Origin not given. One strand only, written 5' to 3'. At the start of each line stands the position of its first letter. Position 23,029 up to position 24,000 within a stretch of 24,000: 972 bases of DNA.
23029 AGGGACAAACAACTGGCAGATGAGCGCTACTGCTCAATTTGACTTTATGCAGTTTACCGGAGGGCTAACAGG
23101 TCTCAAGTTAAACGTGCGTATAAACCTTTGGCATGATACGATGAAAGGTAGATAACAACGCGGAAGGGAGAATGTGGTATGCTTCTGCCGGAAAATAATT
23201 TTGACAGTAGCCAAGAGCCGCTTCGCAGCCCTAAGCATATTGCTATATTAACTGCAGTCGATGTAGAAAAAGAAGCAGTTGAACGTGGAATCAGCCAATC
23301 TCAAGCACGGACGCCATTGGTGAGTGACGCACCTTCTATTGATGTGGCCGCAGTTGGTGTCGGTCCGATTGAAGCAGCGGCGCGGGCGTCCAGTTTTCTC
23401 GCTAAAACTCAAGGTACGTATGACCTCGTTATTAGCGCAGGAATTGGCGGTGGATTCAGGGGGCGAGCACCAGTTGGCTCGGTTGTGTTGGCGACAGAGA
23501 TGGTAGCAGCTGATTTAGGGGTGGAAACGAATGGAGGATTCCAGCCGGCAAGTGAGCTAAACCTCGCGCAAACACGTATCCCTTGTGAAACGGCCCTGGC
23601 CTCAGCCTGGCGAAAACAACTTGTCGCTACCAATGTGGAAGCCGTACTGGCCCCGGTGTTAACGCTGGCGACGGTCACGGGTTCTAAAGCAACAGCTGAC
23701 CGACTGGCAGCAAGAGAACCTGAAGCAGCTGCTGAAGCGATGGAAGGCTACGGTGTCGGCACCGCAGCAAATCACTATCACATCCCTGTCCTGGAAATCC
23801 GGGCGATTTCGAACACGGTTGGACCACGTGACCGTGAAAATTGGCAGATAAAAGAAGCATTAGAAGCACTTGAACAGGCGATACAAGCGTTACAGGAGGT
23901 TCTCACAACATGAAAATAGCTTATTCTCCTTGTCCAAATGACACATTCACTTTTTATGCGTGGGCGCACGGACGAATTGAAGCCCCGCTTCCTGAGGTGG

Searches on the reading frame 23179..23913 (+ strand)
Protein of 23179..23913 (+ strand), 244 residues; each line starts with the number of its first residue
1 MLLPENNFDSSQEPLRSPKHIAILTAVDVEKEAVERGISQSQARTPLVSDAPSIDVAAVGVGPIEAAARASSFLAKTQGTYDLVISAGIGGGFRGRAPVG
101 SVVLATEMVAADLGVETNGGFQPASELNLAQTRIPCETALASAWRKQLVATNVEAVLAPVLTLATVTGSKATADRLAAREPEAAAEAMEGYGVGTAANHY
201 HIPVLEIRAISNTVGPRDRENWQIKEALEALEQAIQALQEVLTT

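Call 58: find_encoding_contigs(protein=window:23179-23913:+, flank=10000, max_places=2)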
Protein window:23179-23913:+ (244 aa): 1 contig read that carries it; 1 place shown.
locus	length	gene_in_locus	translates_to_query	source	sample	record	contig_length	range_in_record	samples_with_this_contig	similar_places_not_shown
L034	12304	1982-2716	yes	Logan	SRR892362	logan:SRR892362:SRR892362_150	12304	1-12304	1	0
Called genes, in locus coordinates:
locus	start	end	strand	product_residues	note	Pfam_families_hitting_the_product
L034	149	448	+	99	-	-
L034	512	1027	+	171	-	PF13302:Acetyltransf_3, PF13420:Acetyltransf_4, PF00583:Acetyltransf_1, PF13673:Acetyltransf_10, PF13508:Acetyltransf_7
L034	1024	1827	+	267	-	PF13489:Methyltransf_23, PF01209:Ubie_methyltran, PF13649:Methyltransf_25, PF13847:Methyltransf_31, PF08241:Methyltransf_11, PF08242:Methyltransf_12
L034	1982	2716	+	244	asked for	PF01048:PNP_UDP_1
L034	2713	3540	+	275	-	PF02621:VitK2_biosynth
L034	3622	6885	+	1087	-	PF08455:SNF2_assoc, PF00176:SNF2-rel_dom, PF04851:ResIII (weak), PF00271:Helicase_C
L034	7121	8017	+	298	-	PF01381:HTH_3, PF12844:HTH_19 (weak), PF13560:HTH_31 (faint), PF18768:RNPP_C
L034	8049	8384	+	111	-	-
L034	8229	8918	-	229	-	PF00005:ABC_tran, PF13304:AAA_21 (weak)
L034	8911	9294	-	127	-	PF00392:GntR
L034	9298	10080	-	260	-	-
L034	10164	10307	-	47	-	-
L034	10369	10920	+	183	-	PF13302:Acetyltransf_3, PF13420:Acetyltransf_4 (weak), PF00583:Acetyltransf_1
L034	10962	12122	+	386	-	PF09587:PGA_cap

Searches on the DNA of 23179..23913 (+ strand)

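Call 60: search_with_rna_model(model_id=R1, sources=[L034], max_evalue=10, filters=off)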
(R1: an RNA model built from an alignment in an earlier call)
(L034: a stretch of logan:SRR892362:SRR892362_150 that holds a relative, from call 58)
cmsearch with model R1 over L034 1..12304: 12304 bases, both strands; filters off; matches with E-value up to 10: 49.
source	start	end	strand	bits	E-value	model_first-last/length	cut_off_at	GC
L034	8166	8185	-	10.8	0.051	1-121/121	no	0.55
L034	10552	10572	+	9.3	0.13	1-121/121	no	0.33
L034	745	786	+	9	0.16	1-121/121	no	0.52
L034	6438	6446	-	6.3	0.93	1-121/121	no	0.33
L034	8708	8734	-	6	1.1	1-121/121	no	0.63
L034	1325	1339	+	5.9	1.2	1-121/121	no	0.4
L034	1994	2009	+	5.7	1.4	1-121/121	no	0.19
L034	6792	6811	+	5.5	1.5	1-121/121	no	0.3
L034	7232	7262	+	5.3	1.8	1-121/121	no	0.48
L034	9247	9314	-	5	2.1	1-121/121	no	0.46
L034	10964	10973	+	5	2.1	1-121/121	no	0.5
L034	11055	11081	+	4.9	2.3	1-121/121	no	0.48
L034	6135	6166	+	4.9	2.3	1-121/121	no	0.5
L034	221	229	+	4.7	2.6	1-121/121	no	0.44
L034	4528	4537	+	4.6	2.8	1-121/121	no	0.5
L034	8591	8607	-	4.5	3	1-121/121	no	0.53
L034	3096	3109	-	4.4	3.1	1-121/121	no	0.43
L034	3229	3245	+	4.4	3.1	1-121/121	no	0.53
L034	7442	7483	+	4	4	1-121/121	no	0.48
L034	2590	2613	-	3.9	4.4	1-121/121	no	0.54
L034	8396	8427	-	3.6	5.4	1-121/121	no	0.38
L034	6909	6922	+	3.5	5.4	1-121/121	no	0.43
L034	3688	3782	+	3.5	5.6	8-113/121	no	0.46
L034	9358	9373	+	3.5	5.7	1-121/121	no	0.25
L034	10414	10453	+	3.4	5.8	1-121/121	no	0.43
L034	3912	3955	+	3.3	6.5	1-121/121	no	0.43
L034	1946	1957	+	3.3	6.5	1-121/121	no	0.33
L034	7684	7724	-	3.2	6.5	1-121/121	no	0.46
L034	11640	11688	+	3.2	6.6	1-121/121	no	0.59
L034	9702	9745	+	3.2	6.8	1-121/121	no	0.41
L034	2597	2653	+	3.2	6.9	1-121/121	no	0.51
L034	9803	9896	+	3.1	7.4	1-121/121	no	0.46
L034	12093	12128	+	3.1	7.4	1-121/121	no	0.28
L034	3523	3587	+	3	7.9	1-121/121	no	0.52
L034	6265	6298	+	2.9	8.1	1-121/121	no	0.47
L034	9901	9923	+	2.9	8.3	1-121/121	no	0.43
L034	4417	4465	+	2.8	8.9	1-121/121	no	0.47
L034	2715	2746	+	2.7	9.1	1-121/121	no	0.34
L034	9506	9521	+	2.7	9.1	1-121/121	no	0.44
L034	6198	6206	+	2.7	9.4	1-121/121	no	0.33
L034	4455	4487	-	2.7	9.5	1-121/121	no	0.55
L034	2415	2421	+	2.7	9.5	1-121/121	no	0.29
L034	3619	3628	-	2.7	9.6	1-121/121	no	0.3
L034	5880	5887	-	2.6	9.8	1-121/121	no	0.38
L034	8959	8970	-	2.6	9.8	1-121/121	no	0.25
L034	4283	4317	-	2.6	9.8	1-121/121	no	0.49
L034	458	466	-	2.6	9.8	1-121/121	no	0.33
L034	3402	3410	+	2.6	9.8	1-121/121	no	0.33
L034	6091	6101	+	2.6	9.8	1-121/121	no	0.18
